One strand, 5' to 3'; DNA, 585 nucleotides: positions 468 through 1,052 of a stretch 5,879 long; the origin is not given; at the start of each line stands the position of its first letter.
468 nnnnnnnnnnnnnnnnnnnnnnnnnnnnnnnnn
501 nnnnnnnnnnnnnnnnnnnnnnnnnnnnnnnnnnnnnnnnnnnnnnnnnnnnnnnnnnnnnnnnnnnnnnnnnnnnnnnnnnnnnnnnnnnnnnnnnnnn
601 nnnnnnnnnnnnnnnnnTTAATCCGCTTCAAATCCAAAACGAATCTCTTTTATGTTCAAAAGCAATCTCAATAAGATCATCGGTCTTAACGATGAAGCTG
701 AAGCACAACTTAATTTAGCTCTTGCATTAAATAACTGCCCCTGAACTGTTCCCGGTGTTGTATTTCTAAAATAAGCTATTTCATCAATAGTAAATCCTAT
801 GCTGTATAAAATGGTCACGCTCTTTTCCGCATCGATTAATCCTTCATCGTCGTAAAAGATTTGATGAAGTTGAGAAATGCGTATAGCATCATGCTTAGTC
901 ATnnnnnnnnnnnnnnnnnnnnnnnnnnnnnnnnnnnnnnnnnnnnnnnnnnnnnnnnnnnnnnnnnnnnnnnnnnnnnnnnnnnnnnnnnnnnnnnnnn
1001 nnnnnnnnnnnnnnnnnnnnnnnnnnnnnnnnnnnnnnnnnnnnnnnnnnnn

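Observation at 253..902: HTH regulator - lipoprotein - VirB6-N-like mini-operon downstream of repA with a perfect 33-bp palindrome at its internal promoter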

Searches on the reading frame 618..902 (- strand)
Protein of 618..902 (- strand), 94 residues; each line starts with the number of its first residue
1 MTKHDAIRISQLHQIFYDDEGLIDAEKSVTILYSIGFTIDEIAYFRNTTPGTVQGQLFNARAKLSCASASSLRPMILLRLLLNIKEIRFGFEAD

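Call 4: search_protein_families(proteins=[window:618-902:-], library=ncbifam, max_evalue=0.01)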
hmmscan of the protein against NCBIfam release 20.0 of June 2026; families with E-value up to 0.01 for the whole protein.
window:618-902:- (94 aa): 1 family
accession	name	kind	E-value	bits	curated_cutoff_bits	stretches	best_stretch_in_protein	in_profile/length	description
NF011223.0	PRK14630.1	equivalog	0.0063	16.7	143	1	22-85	11-72/145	ribosome maturation factor RimP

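Call 18: profile_search(protein=window:618-902:-)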
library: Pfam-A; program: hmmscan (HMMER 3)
A. the first sequence (94 residues): domains with independent E <= 10: 2; with E <= 0.001: 0
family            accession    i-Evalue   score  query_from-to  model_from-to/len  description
HTH_40            PF14493.12     0.0057    17.4      32-61          8-37/89  Helix-turn-helix domain
Sigma70_r4_2      PF08281.18      0.026    14.6      36-64         26-54/54  Sigma-70, region 4
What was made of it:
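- On PixR family (LuxR-C-type solo regulator of IncX4/IncX7): The window protein alone gives only weak Pfam hits, E 0.006-0.03 (call 18).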

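Call 22: search_dna_similar(query=window:618-902:-, collection=plasmids, mode=protein, max_rows=60, rows=spread, max_evalue=0.001)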
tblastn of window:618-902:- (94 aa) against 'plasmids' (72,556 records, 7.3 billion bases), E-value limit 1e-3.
Records with a match: 481; places in all: 485; records where one place covers at least 80% of the query: 21.
Best place of each record, by identity: >=99% 2; 95-99% 8; 90-95% 2; 80-90% 19; <60% 450.
By first word of the organism name: Escherichia 357; Salmonella 61; Klebsiella 46; Shigella 4; Citrobacter 4; Enterobacter 4; Yersinia 3; uncultured 2.
By predicted mobility (MOB-suite, as given by PLSDB): conjugative 447; non-mobilizable 32; mobilizable 2.
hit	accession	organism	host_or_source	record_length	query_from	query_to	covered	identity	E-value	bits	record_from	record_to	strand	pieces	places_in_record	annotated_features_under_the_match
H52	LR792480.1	Salmonella enterica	-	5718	1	94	100%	100.0%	4e-43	155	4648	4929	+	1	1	CDS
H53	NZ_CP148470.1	Escherichia coli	-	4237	1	94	100%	84.0%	4e-35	132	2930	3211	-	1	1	hypothetical protein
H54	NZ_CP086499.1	Escherichia coli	Homo sapiens,stool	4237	1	94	100%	84.0%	6e-34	129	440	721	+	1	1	transcriptional regulator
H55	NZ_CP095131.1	Escherichia coli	Homo sapiens,Cell culture,Chronic wound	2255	1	71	76%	95.8%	1e-38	142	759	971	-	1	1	hypothetical protein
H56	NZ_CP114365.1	Klebsiella variicola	Homo sapiens,blood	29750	1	68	72%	47.1%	5e-12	67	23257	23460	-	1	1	sigma factor-like helix-turn-helix DNA-binding protein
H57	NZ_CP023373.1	Escherichia coli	canine,whole organism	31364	1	68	72%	47.1%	5e-12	67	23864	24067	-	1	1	sigma factor-like helix-turn-helix DNA-binding protein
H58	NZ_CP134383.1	Escherichia coli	Homo sapiens,feces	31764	1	68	72%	47.1%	5e-12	67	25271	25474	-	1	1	sigma factor-like helix-turn-helix DNA-binding protein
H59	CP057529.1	Escherichia coli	culture,Pooled sheep faecal samples ...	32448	1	68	72%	47.1%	5e-12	67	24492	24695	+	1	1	DNA-binding response regulator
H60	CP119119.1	Escherichia coli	EQA test strain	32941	1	68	72%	47.1%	5e-12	67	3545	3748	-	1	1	sigma factor-like helix-turn-helix DNA-binding protein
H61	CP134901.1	Escherichia coli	Homo sapiens,blood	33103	1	68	72%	47.1%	5e-12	67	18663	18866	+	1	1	sigma factor-like helix-turn-helix DNA-binding protein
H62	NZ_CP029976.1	Escherichia coli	Dog,wound liquid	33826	1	68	72%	47.1%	5e-12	67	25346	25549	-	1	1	sigma factor-like helix-turn-helix DNA-binding protein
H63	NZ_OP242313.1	Escherichia coli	Homo sapiens,stool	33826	1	68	72%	47.1%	5e-12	67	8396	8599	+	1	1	sigma factor-like helix-turn-helix DNA-binding protein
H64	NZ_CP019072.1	Escherichia coli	Homo sapiens,Rectal Swab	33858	1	68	72%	47.1%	5e-12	67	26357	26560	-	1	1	sigma factor-like helix-turn-helix DNA-binding protein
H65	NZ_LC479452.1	Escherichia coli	-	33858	1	68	72%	47.1%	5e-12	67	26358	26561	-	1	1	sigma factor-like helix-turn-helix DNA-binding protein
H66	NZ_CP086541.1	Escherichia coli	Homo sapiens,stool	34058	1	68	72%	47.1%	5e-12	67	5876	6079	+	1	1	sigma factor-like helix-turn-helix DNA-binding protein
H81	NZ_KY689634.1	Escherichia coli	human feces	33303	1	68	72%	47.1%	7e-12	66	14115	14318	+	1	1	sigma factor-like helix-turn-helix DNA-binding protein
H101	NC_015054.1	Yersinia pestis Java 9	-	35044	1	64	68%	50.0%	2e-7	54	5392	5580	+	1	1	LuxR C-terminal-related transcriptional regulator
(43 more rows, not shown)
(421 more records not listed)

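Call 23: get_annotated_region(hit=H81, flank=2500)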
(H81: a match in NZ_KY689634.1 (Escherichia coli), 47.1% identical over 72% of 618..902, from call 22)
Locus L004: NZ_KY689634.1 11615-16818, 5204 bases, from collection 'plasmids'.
description: Escherichia coli strain 31349 plasmid p31349, complete sequence
organism: Escherichia coli (NCBI taxid 562)
taxonomy: Bacteria; Pseudomonadota; Gammaproteobacteria; Enterobacterales; Enterobacteriaceae; Escherichia; Escherichia coli
host: -; source: human feces; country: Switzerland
typing (MOB-suite, as given by PLSDB): conjugative; replicon IncX4; relaxase MOBP; mating-pair formation MPF_T
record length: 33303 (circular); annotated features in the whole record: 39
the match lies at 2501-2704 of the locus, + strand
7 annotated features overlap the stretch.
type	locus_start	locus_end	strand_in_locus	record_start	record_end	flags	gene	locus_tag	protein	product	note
CDS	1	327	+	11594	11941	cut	-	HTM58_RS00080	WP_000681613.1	type II toxin-antitoxin system HicB family antitoxin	-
CDS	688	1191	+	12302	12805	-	taxA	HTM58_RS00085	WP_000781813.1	relaxosome-coupling protein TaxA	-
CDS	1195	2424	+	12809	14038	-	taxC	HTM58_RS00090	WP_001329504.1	DNA relaxase/nickase TaxC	-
CDS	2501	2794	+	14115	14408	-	-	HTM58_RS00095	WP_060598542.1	sigma factor-like helix-turn-helix DNA-binding protein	GO:0006352 - DNA-templated transcription initiation [Evidence IEA]; GO:0006355 - regulation of DNA-templated ...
CDS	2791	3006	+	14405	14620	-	-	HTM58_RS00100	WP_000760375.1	EexN family lipoprotein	-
CDS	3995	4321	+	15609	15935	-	-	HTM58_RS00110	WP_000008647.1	TrbC/VirB2 family protein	-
CDS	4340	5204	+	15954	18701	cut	-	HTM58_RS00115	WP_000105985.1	VirB4 family type IV secretion/conjugal transfer ATPase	-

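Call 24: get_annotated_region(hit=H101, flank=2500)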
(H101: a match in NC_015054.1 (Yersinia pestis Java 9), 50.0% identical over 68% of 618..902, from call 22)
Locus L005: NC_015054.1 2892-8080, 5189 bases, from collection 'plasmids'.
description: Yersinia pestis Java 9 plasmid pJARS35, complete sequence
organism: Yersinia pestis Java 9 (NCBI taxid 880632)
taxonomy: Bacteria; Pseudomonadota; Gammaproteobacteria; Enterobacterales; Yersiniaceae; Yersinia; Yersinia pestis; Yersinia pestis Java 9
host: -; source: -; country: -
typing (MOB-suite, as given by PLSDB): conjugative; replicon IncX7; relaxase MOBP; mating-pair formation MPF_T
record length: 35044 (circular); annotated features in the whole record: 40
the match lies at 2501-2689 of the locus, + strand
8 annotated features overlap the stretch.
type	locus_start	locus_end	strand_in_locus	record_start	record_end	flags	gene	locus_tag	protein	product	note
CDS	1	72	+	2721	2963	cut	-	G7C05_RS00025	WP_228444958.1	hypothetical protein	-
CDS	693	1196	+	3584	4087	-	ddp1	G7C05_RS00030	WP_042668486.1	DNA distortion polypeptide 1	-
CDS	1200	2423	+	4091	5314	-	mobP1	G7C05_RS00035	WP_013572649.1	MobP1 family relaxase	-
CDS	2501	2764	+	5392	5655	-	-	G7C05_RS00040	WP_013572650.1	LuxR C-terminal-related transcriptional regulator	GO:0006355 - regulation of DNA-templated transcription [Evidence IEA]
CDS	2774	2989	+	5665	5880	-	-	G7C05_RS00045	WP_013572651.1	EexN family lipoprotein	-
CDS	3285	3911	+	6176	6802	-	-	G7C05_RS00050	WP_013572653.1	lytic transglycosylase domain-containing protein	-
CDS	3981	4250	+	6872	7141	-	-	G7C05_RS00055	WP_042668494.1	TrbC/VirB2 family protein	-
CDS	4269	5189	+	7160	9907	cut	-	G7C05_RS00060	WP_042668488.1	VirB4 family type IV secretion/conjugal transfer ATPase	-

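Call 25: get_annotated_region(hit=H55, flank=1500)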
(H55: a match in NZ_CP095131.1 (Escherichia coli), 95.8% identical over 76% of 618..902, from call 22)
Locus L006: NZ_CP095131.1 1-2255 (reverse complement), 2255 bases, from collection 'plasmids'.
description: Escherichia coli strain Iso00270 plasmid pIso00270_06, complete sequence
organism: Escherichia coli (NCBI taxid 562)
taxonomy: Bacteria; Pseudomonadota; Gammaproteobacteria; Enterobacterales; Enterobacteriaceae; Escherichia; Escherichia coli
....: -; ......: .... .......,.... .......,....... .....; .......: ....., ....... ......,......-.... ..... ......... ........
typing (MOB-suite, as given by PLSDB): non-mobilizable; replicon Col(MG828)
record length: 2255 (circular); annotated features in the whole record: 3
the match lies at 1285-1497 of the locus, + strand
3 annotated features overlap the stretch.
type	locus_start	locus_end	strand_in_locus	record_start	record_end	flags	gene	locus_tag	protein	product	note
CDS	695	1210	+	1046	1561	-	-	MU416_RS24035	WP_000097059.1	replication/maintenance protein RepL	GO:0006260 - DNA replication [Evidence IEA]; GO:0006276 - plasmid maintenance [Evidence IEA]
CDS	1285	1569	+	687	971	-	-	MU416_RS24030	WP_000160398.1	hypothetical protein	-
CDS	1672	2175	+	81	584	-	ddp1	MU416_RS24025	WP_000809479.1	DNA distortion polypeptide 1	-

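Call 43: find_homologous_proteins(query=window:618-902:-, max_evalue=0.001)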
Query window:618-902:- (94 aa): 21 proteins with E <= 0.001 among 22 candidates.
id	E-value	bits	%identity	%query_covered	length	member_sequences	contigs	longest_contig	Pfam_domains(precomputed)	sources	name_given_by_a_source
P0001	1.0e-49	184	93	100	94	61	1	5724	-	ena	-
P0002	4.4e-49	182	91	100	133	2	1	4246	-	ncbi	ncbi:TPA: helix-turn-helix transcriptional regulator [Escherichia coli]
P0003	1.4e-46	174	86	100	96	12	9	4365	-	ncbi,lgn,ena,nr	ncbi:helix-turn-helix transcriptional regulator [Escherichia coli]|nr:DNA-binding response regulator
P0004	1.0e-45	171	85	100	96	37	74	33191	-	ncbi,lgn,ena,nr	ncbi:TPA: DNA-binding response regulator [Escherichia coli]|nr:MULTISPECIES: hypothetical protein [E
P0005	1.4e-45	171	99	89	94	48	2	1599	-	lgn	-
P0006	1.1e-44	168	85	100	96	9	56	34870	-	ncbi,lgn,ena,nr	ncbi:helix-turn-helix transcriptional regulator [Escherichia coli]|nr:DNA-binding response regulator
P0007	4.1e-43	163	82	100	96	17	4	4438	-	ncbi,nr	ncbi:DNA-binding response regulator [Escherichia coli]|nr:DNA-binding response regulator [Escherichi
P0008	4.5e-43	163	82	100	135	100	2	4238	-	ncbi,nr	ncbi:helix-turn-helix transcriptional regulator [Escherichia coli]|nr:hypothetical protein [Escheric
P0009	6.7e-32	127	91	72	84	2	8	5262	-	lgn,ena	-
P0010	1.7e-29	119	66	87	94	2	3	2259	-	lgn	-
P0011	1.7e-26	110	95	61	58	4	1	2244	-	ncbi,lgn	ncbi:TPA: hypothetical protein ACHWTF_005171 [Escherichia coli]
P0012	6.9e-24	101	82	64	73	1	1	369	-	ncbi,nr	ncbi:hypothetical protein JZL80_24575, partial [Escherichia coli]|nr:hypothetical protein [Escherich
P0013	1.4e-22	97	92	51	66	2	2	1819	-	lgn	-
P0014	3.3e-20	90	79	61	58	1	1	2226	-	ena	-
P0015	1.6e-7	49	40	86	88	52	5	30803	-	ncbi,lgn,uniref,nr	ncbi:TPA: DNA-binding response regulator [Escherichia coli]|uniref:DNA-binding response regulator n=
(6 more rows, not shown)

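Call 44: find_encoding_contigs(protein=P0004, flank=6000, max_places=5)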
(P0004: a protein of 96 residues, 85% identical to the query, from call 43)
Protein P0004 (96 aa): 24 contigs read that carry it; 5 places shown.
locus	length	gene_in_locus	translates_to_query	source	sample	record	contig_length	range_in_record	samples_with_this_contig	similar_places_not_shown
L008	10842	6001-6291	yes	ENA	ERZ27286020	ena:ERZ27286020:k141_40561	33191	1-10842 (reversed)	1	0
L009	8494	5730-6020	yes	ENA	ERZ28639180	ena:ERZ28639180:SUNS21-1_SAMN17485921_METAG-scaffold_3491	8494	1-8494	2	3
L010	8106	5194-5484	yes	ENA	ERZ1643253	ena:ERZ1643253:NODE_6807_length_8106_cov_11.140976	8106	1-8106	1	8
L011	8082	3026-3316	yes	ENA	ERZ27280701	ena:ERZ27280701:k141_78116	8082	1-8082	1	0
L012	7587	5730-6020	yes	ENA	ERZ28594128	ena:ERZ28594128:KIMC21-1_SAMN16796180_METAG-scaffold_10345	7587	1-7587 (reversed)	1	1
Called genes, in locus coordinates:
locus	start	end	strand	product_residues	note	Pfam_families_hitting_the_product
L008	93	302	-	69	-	-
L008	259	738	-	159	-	-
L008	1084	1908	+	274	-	PF00589:Phage_integrase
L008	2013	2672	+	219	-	PF01656:CbiA, PF07015:VirC1 (weak), PF09140:MipZ (weak), PF13614:AAA_31 (faint)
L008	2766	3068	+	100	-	-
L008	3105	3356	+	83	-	-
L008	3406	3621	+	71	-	-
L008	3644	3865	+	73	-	-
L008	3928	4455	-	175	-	PF10881:DUF2726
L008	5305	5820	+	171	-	PF05732:RepL (weak)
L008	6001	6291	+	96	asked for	-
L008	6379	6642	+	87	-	-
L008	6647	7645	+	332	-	PF04610:TrbL, PF19590:TrbL_3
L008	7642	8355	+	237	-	PF07996:T4SS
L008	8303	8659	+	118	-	-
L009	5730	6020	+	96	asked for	-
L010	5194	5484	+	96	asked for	-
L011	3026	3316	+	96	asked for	-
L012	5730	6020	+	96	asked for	-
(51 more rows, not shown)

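Call 45: find_encoding_contigs(protein=P0006, flank=6000, max_places=4)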
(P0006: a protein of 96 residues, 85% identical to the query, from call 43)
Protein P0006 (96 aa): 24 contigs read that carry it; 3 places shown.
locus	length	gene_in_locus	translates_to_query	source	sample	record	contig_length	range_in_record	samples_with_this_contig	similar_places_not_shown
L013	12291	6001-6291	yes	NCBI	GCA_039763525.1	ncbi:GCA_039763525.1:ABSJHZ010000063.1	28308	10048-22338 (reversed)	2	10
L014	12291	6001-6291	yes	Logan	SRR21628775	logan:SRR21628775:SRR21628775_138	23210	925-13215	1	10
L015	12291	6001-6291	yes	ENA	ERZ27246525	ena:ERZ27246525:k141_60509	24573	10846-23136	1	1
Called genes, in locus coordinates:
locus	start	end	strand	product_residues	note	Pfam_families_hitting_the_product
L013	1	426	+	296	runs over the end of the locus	-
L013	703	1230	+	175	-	PF03543:Peptidase_C58 (weak)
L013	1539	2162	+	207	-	PF00239:Resolvase, PF02796:HTH_7 (faint)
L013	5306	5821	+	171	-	PF05732:RepL (weak)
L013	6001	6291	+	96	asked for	-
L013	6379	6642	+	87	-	-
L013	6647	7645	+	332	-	PF04610:TrbL, PF19590:TrbL_3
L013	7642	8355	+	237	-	PF07996:T4SS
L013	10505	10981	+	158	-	PF05591:T6SS_VipA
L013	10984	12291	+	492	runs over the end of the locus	PF05943:VipB, PF18945:VipB_2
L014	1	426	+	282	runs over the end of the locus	-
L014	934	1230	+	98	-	PF03543:Peptidase_C58 (weak)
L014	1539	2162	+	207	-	PF00239:Resolvase, PF02796:HTH_7 (faint)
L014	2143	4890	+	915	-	PF13700:DUF4158, PF01526:DDE_Tnp_Tn3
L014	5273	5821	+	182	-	PF05732:RepL (weak)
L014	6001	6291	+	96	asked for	-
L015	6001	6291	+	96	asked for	-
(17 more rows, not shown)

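Call 58: search_solved_structures(query=A2, max_evalue=1, show_alignments=2)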
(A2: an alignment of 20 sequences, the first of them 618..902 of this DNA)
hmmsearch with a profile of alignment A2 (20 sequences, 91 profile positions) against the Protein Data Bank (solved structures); distinct sequences matched with E-value up to 1: 30.
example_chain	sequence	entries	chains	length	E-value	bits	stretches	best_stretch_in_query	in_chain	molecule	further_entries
2lvs_A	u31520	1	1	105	0.00014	25.4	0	21-60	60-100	Putative uncharacterized protein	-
7ve4_A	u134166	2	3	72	0.0026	21.4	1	20-65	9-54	DNA-binding response regulator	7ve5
2rnj_A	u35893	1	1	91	0.0045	20.6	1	20-65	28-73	Response regulator protein vraR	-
4gvp_A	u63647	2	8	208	0.0098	19.5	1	20-65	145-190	Response regulator protein vraR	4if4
7ve6_A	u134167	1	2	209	0.0098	19.5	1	20-65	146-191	Response regulator protein VraR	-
4ldz_A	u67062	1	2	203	0.013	19.2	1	15-65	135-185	Transcriptional regulatory protein DesR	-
1fse_A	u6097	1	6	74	0.014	19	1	16-68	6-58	GERE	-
4wt0_B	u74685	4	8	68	0.024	18.3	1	20-65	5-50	Response regulator receiver domain protein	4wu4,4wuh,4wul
1p4w_A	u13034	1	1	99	0.025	18.2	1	19-66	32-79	rcsB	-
4wsz_A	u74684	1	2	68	0.027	18.2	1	20-65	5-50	Response regulator receiver domain protein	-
5o8y_A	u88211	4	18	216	0.1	16.3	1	19-66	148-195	Transcriptional regulatory protein RcsB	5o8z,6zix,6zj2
5vxn_A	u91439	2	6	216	0.1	16.3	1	19-66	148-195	Transcriptional regulatory protein RcsB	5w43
6eo2_A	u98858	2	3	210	0.1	16.2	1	19-66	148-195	Transcriptional regulatory protein RcsB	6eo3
8fw5_H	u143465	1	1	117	0.13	15.9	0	25-60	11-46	Schizosaccharomyces pombe LAM3, Human LAMTOR3 ortholog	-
5hev_A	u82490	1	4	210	0.16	15.7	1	20-65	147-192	Response regulator protein VraR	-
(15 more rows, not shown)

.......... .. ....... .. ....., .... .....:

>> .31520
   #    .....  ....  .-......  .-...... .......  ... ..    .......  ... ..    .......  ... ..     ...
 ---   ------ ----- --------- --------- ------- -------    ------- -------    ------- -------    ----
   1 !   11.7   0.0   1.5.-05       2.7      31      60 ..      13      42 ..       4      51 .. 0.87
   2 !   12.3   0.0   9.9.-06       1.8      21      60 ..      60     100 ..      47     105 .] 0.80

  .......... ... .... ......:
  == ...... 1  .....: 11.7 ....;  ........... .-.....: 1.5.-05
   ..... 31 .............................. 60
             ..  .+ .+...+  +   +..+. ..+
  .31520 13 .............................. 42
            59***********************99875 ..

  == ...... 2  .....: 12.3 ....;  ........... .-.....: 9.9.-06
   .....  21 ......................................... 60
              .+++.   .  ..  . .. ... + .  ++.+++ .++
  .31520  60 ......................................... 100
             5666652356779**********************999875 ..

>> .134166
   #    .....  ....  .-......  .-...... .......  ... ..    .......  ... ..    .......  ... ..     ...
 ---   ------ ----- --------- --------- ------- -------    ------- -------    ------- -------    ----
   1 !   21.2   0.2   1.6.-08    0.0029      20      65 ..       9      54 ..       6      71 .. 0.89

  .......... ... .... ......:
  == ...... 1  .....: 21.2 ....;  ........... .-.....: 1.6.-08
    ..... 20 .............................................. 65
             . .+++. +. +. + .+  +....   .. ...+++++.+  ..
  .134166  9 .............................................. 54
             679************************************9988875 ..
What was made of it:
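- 618..902 (-): PixR-family regulator gene: 94 aa, a LuxR/GerE-type HTH with no receiver or ligand domain. PDB profile hits are VraR, GerE and RcsB (call 58).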

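Call 61: profile_search(alignment_id=A2)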
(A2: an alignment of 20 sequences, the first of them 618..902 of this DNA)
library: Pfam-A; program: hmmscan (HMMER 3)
A. the first sequence (94 residues): domains with independent E <= 10: 2; with E <= 0.001: 0
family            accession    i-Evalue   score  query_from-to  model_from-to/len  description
HTH_40            PF14493.12     0.0057    17.4      32-61          8-37/89  Helix-turn-helix domain
Sigma70_r4_2      PF08281.18      0.026    14.6      36-64         26-54/54  Sigma-70, region 4
B. every sequence of the alignment scanned on its own (20 sequences): families by number of members that match
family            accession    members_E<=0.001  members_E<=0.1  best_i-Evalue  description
GerE              PF00196.25                 4               8        7.7e-05  Bacterial regulatory proteins, luxR family
Sigma70_r4_2      PF08281.18                 1              11        4.1e-07  Sigma-70, region 4
HTH_40            PF14493.12                 0               8        1.9e-03  Helix-turn-helix domain
UPF0122           PF04297.20                 0               3        2.8e-02  Putative helix-turn-helix protein, YlxM / p13 like
HTH_23            PF13384.12                 0               2        3.1e-03  Homeodomain-like domain
Sigma70_r4        PF04545.22                 0               1        1.6e-03  Sigma-70, region 4
HTH_29            PF13551.12                 0               1        4.9e-03  Winged helix-turn helix
Sigma70_ECF       PF07638.17                 0               1        7.4e-03  ECF sigma factor
HTH_7             PF02796.21                 0               1        2.7e-02  Helix-turn-helix domain of resolvase
HTH_38            PF13936.12                 0               1        4.2e-02  Helix-turn-helix domain
DUF6362           PF19889.5                  0               1        1.0e-01  Domain of unknown function (DUF6362)
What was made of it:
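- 618..902 (-): Family members hit GerE and Sigma70_r4_2 (call 61).
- On PixR family (LuxR-C-type solo regulator of IncX4/IncX7): GerE or Sigma70_r4_2 hits appear in family members (call 61).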

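Call 63: predict_structure(alignment_id=A2)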
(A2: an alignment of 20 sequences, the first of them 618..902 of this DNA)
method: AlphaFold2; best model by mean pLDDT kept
length: 94 residues; sequences in the alignment: 20
mean_pLDDT: 84.3   pTM: 0.74
mean pLDDT of the five models: 84.3, 81.2, 80.8, 78.3, 77.1
residues with pLDDT >= 90: 46; 70-90: 37; 50-70: 5; < 50: 6
segments of 3 or more residues with pLDDT < 50: 89-94
pLDDT, mean of each block of 10 residues (from residue 1): 73 86 93 93 95 96 88 88 64 38
secondary structure, 60 per line:
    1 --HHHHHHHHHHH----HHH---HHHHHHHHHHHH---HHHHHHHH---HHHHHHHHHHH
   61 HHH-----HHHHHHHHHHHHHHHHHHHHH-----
elements in order: H3-13 H24-35 H39-46 H50-63 H69-89
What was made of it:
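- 618..902 (-): AF2 gives pLDDT 84 and five helices (call 63).
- On PixR family (LuxR-C-type solo regulator of IncX4/IncX7): AF2 gives pLDDT 84.3 and five helices (call 63).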

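Call 66: fold_search(model_id=the predicted structure, library=pdb)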
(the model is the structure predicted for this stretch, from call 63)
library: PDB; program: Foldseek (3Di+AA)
matches with E <= 10: 442; with E <= 0.001: 0
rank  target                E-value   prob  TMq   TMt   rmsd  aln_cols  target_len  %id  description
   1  3kln_B                4.5e-02  1.00  0.59  0.27   9.4        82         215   17  Vibrio cholerae VpsT (released 2010-02-09)
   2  7dwm_A                5.0e-02  1.00  0.59  0.26   5.8        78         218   20  Crystal structure of the phage VqmA-DPO complex (released 2021-05-05)
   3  7dwm_B                5.6e-02  1.00  0.61  0.27   6.5        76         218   18  Crystal structure of the phage VqmA-DPO complex (released 2021-05-05)
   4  5w43_A                5.9e-02  1.00  0.58  0.28  11.6        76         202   22  Structure of the two-component response regulator RcsB-DNA complex (released 2018-03-07)
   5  6zix_B                7.3e-02  1.00  0.58  0.27  11.3        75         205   23  Structure of RcsB from Salmonella enterica serovar Typhimurium bound to promoter P1flhDC in the presence of phosphomim (released 2021-02-17)
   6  5w43_B                8.6e-02  1.00  0.58  0.29   1.1        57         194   28  Structure of the two-component response regulator RcsB-DNA complex (released 2018-03-07)
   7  4gvp_A                8.6e-02  1.00  0.60  0.29   8.2        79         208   20  Crystal Structure of the Response Regulator Protein VraR from Staphylococcus aureus (released 2013-05-08)
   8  5o8y_C                9.1e-02  1.00  0.54  0.25   0.9        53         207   30  Conformational dynamism for DNA interaction in Salmonella typhimurium RcsB response regulator. (released 2017-11-15)
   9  6eo3_A                1.0e-01  1.00  0.61  0.29   9.1        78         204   26  Conformational dynamism for DNA interaction in Salmonella typhimurium RcsB response regulator. S207C P212121 (released 2017-11-15)
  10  5o8y_H                1.1e-01  1.00  0.54  0.25   1.0        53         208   30  Conformational dynamism for DNA interaction in Salmonella typhimurium RcsB response regulator. (released 2017-11-15)
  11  3klo_B                1.1e-01  1.00  0.56  0.25   9.3        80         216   20  Vibrio cholerae VpsT bound to c-di-GMP (released 2010-02-09)
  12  6zj2_D                1.1e-01  1.00  0.56  0.27   1.9        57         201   28  Structure of RcsB from Salmonella enterica serovar Typhimurium bound to promoter rprA in the presence of phosphomimeti (released 2021-02-17)
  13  5hev_A                1.1e-01  1.00  0.54  0.25   4.6        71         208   25  Crystal Structure of the beryllofluoride-activated LiaR from Enterococcus faecium (released 2016-11-16)
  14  5vxn_B                1.3e-01  1.00  0.56  0.28   1.0        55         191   29  Structure of two RcsB dimers bound to two parallel DNAs. (released 2018-03-07)
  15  6eo2                  1.3e-01  1.00  0.58  0.27   1.0        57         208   28  Conformational dynamism for DNA interaction in Salmonella typhimurium RcsB response regulator. S207C crossed (released 2017-11-15)
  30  1zlj_D                2.1e-01  1.00  0.57  0.80   1.0        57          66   26  Crystal Structure of the Mycobacterium tuberculosis Hypoxic Response Regulator DosR C-terminal Domain (released 2006-01-31)
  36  1je8_A                2.3e-01  1.00  0.60  0.84   1.8        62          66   19  Two-Component response regulator NarL/DNA Complex: DNA Bending Found in a High Affinity Site (released 2002-09-27)
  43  1zlj_A                2.7e-01  1.00  0.57  0.75   1.3        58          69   26  Crystal Structure of the Mycobacterium tuberculosis Hypoxic Response Regulator DosR C-terminal Domain (released 2006-01-31)
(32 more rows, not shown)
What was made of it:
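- On PixR family (LuxR-C-type solo regulator of IncX4/IncX7): Foldseek matches NarL 1je8 (TM 0.84 to target), DosR 1zlj and RcsB at rmsd about 1 A (call 66).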
